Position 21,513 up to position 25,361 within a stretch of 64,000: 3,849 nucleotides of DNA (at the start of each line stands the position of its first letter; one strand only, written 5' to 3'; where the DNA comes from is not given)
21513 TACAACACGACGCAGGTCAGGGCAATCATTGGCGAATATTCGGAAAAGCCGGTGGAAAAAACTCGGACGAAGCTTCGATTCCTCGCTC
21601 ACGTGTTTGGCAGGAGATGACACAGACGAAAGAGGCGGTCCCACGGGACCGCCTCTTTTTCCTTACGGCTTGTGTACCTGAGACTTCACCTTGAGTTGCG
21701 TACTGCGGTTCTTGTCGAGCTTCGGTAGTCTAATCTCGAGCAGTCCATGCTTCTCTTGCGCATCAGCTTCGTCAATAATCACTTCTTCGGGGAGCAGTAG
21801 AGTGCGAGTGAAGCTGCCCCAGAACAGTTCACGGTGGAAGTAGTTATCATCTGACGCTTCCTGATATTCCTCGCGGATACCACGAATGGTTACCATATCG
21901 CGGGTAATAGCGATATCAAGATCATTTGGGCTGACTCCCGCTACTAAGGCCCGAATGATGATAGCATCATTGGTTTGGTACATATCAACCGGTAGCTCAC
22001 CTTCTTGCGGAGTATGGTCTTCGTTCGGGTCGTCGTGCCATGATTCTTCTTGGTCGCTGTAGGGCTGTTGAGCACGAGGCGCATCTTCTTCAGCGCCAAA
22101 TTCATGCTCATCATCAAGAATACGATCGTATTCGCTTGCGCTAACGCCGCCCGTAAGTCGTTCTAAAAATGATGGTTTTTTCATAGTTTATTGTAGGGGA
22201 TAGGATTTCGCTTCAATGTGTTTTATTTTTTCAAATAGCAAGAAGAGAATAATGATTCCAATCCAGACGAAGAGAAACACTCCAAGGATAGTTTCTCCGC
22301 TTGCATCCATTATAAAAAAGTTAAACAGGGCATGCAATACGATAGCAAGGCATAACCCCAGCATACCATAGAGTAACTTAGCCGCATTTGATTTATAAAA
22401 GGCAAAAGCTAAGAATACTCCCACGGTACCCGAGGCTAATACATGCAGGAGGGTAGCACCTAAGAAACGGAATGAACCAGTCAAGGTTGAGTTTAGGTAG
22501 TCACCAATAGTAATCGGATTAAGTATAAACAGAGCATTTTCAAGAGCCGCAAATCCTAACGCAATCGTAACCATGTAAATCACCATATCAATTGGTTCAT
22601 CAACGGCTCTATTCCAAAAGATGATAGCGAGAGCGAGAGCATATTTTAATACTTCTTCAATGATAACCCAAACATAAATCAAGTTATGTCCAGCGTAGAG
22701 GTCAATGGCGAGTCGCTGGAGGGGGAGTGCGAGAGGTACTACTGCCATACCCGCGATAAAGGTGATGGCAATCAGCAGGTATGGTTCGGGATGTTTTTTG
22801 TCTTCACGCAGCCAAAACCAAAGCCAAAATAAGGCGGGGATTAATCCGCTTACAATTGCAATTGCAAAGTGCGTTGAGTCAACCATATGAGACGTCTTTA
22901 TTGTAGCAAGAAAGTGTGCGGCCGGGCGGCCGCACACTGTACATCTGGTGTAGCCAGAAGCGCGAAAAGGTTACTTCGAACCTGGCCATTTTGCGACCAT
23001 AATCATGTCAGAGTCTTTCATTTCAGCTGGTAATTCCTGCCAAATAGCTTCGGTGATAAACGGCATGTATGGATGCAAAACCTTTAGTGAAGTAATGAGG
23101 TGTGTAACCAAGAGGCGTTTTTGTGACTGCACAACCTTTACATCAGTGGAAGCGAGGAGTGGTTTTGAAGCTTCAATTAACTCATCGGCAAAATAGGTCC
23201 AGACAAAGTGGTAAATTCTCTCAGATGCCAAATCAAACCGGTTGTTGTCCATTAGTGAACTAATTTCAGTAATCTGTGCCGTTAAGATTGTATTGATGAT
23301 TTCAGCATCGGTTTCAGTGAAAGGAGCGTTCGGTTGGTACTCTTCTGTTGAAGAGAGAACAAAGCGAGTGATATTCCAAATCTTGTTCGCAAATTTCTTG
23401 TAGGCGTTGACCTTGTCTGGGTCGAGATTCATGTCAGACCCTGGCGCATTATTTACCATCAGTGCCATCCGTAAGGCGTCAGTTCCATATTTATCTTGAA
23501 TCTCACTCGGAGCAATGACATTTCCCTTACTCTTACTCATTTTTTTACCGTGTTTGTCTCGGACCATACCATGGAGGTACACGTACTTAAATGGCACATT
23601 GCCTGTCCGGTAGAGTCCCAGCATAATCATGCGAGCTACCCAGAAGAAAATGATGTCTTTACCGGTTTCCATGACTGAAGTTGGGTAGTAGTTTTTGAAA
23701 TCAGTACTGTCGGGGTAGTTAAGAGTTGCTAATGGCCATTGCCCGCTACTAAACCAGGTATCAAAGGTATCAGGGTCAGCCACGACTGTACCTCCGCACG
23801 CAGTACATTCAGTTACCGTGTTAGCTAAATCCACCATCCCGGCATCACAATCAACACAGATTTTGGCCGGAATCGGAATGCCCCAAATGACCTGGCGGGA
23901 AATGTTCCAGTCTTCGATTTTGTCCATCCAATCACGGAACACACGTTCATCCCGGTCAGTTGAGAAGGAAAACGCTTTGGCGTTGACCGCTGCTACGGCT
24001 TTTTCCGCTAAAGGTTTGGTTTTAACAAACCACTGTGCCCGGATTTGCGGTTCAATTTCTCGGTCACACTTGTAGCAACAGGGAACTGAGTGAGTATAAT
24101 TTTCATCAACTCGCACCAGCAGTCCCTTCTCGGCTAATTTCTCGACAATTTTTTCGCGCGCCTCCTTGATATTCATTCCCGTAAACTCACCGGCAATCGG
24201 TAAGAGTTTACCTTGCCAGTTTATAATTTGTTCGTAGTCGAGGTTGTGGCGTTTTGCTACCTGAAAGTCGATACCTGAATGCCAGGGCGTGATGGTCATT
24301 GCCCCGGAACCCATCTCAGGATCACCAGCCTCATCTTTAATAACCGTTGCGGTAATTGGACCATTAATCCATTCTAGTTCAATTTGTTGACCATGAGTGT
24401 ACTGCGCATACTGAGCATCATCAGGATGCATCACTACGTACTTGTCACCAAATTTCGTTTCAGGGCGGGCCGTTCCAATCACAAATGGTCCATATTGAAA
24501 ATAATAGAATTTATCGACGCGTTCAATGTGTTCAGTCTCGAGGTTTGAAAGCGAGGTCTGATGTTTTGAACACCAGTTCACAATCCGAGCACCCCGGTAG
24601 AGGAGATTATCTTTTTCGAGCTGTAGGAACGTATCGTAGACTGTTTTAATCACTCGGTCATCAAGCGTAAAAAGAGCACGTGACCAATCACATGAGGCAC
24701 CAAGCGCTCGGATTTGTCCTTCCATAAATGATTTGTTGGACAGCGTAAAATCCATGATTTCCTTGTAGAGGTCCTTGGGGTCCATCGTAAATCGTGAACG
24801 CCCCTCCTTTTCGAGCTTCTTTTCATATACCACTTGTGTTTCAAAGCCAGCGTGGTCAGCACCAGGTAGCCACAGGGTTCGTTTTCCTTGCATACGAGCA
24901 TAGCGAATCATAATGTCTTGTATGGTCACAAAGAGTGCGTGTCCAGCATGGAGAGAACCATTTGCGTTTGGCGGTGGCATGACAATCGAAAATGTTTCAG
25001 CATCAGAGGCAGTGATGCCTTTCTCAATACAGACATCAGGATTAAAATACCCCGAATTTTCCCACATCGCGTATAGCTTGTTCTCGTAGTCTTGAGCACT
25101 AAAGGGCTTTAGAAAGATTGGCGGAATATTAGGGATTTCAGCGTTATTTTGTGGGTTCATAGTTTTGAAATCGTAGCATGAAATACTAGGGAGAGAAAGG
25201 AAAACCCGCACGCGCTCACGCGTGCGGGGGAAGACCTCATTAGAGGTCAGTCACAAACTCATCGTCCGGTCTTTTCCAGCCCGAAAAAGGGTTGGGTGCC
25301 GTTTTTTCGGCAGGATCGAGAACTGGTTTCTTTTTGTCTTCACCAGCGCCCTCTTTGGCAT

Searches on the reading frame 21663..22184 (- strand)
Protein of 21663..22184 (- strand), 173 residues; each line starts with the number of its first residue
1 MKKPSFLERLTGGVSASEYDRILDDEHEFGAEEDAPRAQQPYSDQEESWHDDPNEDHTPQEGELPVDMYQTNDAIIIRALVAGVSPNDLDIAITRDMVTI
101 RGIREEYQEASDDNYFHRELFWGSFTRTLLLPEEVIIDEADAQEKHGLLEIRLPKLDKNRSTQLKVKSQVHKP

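Call 76: search_protein_families(library=pfam, proteins=[window:21663-22184:-], max_evalue=0.001)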
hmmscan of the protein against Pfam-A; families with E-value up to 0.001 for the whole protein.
window:21663-22184:- (173 aa): 1 family
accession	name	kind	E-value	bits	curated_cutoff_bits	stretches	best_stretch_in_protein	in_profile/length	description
PF00011.27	HSP20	-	6e-15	55.6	20.8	1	68-161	2-93/102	Hsp20/alpha crystallin family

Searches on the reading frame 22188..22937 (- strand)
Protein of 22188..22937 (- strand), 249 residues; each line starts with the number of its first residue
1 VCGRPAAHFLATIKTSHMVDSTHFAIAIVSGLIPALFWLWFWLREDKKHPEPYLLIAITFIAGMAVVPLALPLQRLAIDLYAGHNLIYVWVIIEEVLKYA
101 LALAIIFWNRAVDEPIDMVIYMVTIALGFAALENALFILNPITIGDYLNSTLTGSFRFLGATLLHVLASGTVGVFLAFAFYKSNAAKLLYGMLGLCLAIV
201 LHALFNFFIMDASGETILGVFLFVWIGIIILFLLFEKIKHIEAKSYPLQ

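Call 76: search_protein_families(library=pfam, proteins=[window:22188-22937:-], max_evalue=0.001)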
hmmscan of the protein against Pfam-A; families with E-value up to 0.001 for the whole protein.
window:22188-22937:- (249 aa): 1 family
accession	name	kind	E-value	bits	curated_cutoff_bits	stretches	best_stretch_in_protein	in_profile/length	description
PF13367.11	PrsW-protease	-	7.7e-23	81.5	23.5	1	51-226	1-192/196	PrsW family intramembrane metalloprotease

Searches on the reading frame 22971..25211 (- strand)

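Call 7: search_protein_families(library=pfam, proteins=[window:22971-25211:-], max_evalue=0.001)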
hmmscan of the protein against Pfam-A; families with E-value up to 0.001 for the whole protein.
window:22971-25211:- (746 aa): 4 families
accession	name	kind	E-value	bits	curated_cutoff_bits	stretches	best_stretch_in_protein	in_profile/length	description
PF00133.28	tRNA-synt_1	-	1.1e-115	387.2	22.7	1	46-597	2-414/414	tRNA synthetases class I (I, L, M and V)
PF09334.17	tRNA-synt_1g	-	4.4e-24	85.4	20.1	2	377-603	167-373/391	tRNA synthetases class I (M)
PF08264.19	Anticodon_1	-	1.3e-20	74.3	25.1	1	642-743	7-105/148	Anticodon-binding domain of tRNA ligase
PF01921.24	tRNA-synt_1f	-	3.2e-06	26.7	27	1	538-611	265-339/360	tRNA synthetases class I (K)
